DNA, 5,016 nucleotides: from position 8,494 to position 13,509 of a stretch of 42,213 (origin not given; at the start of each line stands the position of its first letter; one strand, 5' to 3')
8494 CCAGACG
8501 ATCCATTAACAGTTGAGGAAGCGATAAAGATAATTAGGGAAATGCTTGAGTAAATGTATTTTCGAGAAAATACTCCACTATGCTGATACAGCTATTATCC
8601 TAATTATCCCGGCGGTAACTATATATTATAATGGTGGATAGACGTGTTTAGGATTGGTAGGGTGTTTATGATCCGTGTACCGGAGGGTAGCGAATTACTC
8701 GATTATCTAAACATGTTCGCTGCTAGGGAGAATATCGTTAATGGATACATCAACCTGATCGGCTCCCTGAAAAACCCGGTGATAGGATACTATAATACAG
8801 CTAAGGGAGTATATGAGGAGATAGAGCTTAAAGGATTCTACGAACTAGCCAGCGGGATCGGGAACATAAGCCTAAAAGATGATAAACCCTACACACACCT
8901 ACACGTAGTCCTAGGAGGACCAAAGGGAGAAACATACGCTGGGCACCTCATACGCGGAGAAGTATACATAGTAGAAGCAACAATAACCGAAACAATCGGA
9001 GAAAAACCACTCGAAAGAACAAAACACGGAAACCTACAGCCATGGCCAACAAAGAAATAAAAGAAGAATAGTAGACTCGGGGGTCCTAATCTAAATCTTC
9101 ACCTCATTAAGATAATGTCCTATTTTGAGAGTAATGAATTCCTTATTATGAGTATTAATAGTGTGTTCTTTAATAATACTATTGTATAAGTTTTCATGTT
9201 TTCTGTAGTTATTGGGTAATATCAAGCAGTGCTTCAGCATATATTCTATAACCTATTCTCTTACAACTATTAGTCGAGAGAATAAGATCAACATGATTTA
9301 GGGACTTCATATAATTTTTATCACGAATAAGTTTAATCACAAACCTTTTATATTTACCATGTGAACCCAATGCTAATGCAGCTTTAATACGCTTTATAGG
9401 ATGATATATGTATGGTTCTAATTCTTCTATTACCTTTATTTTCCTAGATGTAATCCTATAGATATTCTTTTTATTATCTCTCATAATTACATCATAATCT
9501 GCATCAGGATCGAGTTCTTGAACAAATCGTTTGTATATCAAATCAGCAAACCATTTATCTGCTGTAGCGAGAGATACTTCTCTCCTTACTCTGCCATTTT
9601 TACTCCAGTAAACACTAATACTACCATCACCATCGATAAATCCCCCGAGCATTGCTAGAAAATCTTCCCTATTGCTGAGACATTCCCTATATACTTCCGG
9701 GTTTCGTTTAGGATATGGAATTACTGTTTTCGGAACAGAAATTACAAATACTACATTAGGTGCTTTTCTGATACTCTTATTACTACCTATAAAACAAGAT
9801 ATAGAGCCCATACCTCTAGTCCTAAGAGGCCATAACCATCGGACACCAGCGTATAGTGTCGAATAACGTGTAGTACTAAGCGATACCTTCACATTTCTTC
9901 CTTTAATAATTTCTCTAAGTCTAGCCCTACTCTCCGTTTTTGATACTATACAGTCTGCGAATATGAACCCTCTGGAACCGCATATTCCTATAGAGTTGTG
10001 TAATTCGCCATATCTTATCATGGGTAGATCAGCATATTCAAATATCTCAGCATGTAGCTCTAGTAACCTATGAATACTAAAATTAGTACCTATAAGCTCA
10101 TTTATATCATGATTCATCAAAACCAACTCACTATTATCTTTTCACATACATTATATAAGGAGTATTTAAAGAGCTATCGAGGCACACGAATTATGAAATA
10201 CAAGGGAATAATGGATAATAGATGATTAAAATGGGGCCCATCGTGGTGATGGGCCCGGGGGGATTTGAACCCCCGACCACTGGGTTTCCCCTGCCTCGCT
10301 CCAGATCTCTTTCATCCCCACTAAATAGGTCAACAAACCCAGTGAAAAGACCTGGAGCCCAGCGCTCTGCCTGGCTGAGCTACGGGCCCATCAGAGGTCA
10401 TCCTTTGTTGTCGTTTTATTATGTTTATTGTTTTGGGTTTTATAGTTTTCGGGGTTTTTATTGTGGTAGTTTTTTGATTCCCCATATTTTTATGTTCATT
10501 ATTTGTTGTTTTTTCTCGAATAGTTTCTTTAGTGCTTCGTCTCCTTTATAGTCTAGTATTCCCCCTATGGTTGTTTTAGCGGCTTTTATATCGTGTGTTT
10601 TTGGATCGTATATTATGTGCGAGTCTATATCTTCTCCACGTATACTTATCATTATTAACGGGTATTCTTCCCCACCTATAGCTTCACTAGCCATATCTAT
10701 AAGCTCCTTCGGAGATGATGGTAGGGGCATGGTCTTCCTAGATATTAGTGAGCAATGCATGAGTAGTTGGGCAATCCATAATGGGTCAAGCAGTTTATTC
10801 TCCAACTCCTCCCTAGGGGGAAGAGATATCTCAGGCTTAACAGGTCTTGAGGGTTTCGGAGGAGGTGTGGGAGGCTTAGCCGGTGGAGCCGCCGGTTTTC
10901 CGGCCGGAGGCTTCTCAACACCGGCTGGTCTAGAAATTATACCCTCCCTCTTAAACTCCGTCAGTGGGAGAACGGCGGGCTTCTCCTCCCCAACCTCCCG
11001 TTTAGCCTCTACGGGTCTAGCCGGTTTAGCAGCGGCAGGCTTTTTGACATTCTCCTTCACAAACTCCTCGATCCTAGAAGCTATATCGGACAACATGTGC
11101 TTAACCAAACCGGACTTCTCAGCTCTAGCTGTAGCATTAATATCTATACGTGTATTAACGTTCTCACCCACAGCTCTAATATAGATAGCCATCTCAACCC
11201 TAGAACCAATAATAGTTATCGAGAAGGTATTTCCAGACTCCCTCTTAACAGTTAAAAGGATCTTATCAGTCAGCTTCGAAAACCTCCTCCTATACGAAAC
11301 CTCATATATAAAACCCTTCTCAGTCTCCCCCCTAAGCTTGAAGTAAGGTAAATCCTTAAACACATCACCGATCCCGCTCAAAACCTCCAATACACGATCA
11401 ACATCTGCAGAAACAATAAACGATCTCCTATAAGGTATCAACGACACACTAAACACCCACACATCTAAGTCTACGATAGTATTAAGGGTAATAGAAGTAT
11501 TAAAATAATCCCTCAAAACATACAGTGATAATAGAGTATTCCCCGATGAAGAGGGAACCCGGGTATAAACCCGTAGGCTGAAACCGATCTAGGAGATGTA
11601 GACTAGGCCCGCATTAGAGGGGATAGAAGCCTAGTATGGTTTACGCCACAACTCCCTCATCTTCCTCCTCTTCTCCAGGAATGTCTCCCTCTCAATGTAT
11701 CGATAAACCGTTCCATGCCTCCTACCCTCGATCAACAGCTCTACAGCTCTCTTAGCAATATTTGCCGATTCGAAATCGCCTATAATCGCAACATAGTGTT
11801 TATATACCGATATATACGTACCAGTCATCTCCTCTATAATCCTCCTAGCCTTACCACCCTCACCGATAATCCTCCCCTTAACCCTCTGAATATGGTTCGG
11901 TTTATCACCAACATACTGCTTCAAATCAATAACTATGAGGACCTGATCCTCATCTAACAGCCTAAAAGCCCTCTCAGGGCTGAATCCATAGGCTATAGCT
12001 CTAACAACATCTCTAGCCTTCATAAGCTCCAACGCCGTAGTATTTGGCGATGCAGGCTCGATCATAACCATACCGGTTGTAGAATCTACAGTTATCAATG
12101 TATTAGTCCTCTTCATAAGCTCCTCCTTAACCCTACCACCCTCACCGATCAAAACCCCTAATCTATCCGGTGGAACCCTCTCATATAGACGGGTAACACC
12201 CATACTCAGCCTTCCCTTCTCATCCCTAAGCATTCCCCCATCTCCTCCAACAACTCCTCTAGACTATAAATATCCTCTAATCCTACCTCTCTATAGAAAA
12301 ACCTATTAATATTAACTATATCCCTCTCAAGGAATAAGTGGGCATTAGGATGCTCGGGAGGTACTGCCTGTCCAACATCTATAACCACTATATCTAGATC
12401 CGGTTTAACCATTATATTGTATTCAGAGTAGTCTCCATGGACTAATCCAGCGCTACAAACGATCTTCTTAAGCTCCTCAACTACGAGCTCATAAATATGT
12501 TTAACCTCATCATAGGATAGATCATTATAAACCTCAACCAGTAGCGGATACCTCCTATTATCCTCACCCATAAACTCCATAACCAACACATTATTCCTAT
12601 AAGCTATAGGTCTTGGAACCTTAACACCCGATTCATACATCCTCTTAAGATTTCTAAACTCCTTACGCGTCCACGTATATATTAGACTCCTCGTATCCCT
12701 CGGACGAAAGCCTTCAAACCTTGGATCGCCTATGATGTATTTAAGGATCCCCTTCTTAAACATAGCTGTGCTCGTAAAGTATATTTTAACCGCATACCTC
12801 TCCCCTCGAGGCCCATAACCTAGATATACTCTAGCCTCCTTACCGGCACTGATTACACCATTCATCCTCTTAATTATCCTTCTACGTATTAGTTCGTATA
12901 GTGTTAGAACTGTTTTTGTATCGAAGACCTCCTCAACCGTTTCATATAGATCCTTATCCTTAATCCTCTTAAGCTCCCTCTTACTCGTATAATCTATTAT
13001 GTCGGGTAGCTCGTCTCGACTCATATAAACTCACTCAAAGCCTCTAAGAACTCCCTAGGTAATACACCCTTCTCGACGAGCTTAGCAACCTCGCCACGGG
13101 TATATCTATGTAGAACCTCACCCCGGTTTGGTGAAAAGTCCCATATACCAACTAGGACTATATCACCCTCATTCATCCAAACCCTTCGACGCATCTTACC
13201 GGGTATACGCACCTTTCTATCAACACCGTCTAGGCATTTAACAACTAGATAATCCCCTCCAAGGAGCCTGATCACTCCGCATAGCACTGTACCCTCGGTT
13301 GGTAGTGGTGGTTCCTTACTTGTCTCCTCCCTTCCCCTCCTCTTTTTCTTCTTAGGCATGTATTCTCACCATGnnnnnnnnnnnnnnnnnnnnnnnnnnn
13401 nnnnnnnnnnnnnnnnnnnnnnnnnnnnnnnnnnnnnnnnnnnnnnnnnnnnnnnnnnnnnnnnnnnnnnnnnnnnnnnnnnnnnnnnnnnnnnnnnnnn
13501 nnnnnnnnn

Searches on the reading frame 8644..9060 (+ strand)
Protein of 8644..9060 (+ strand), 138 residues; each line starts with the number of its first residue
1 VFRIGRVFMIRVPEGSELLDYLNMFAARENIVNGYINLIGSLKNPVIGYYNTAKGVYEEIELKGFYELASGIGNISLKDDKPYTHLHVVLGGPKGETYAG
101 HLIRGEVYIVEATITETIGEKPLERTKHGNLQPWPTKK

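Call 78: search_protein_families(library=pfam, proteins=[window:8644-9060:+], max_evalue=0.001)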
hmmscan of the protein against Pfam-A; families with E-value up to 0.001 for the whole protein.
window:8644-9060:+ (138 aa): 1 family
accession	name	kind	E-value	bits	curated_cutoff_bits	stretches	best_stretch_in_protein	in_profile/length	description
PF03479.20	PCC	-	7.1e-27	94.5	25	1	6-117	1-115/117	Plants and Prokaryotes Conserved (PCC) domain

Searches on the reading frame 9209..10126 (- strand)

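Call 18: search_protein_families(library=pfam, proteins=[window:9209-10126:-], max_evalue=0.01)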
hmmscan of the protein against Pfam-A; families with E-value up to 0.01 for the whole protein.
window:9209-10126:- (305 aa): 2 families
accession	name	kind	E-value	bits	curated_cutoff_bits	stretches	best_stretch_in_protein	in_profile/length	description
PF14528.11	LAGLIDADG_3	-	0.0019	18.8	22.5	1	157-223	4-64/82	LAGLIDADG-like domain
PF00961.24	LAGLIDADG_1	-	0.0027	19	23.1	0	160-239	1-81/102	LAGLIDADG endonuclease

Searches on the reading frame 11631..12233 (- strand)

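Call 18: search_protein_families(library=pfam, proteins=[window:11631-12233:-], max_evalue=0.01)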
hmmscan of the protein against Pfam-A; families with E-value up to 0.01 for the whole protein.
window:11631-12233:- (200 aa): 3 families
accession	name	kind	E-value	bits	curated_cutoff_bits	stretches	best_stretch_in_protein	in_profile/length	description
PF00013.35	KH_1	-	2.1e-10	40.6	21.5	2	119-165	11-65/66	KH domain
PF22891.2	KH_PNO1_2nd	-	7.6e-08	32.8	27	1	110-179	13-82/90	Eukaryotic type KH-domain (KH-domain type I) (327.11.2)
PF21800.4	KH_KRR1_2nd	-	1.4e-07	31.9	27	1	100-165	4-68/91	KRR1 small subunit processome component, second KH domain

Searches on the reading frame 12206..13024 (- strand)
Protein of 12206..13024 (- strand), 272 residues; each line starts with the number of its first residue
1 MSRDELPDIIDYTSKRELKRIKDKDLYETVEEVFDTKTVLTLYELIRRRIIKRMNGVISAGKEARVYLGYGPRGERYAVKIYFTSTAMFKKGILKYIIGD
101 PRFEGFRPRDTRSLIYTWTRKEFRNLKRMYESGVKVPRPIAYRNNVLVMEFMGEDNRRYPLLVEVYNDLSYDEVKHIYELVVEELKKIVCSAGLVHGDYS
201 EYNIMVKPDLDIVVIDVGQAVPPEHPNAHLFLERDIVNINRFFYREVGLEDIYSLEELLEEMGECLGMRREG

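Call 18: search_protein_families(library=pfam, proteins=[window:12206-13024:-], max_evalue=0.01)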
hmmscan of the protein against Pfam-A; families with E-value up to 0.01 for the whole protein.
window:12206-13024:- (272 aa): 5 families
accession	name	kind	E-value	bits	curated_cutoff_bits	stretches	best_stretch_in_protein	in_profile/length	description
PF01163.29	RIO1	-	2.3e-56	190.8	22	1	66-248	2-179/187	RIO domain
PF01636.29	APH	-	1.6e-05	25.2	23.2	0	190-220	166-197/239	Phosphotransferase enzyme family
PF03109.22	ABC1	-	3.4e-05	23.5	22.9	1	123-220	124-214/244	ABC1 atypical kinase-like domain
PF06293.20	Kdo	-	0.00048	20.1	21.3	1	111-144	50-83/207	Lipopolysaccharide kinase (Kdo/WaaP) family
PF00069.31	Pkinase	-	0.0029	17.5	31.7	0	143-220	71-145/263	Protein kinase domain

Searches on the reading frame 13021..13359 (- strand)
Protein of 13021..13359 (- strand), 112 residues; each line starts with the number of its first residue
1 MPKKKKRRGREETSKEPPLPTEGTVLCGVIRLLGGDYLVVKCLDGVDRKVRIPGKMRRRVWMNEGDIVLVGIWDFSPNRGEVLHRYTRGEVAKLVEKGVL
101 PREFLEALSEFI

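Call 18: search_protein_families(library=pfam, proteins=[window:13021-13359:-], max_evalue=0.01)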
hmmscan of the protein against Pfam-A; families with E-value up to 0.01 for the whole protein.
window:13021-13359:- (112 aa): 1 family
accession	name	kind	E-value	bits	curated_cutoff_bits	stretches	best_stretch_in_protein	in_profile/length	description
PF01176.25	eIF-1a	-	2e-20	72.6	30.2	1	24-85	2-64/64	Translation initiation factor 1A / IF-1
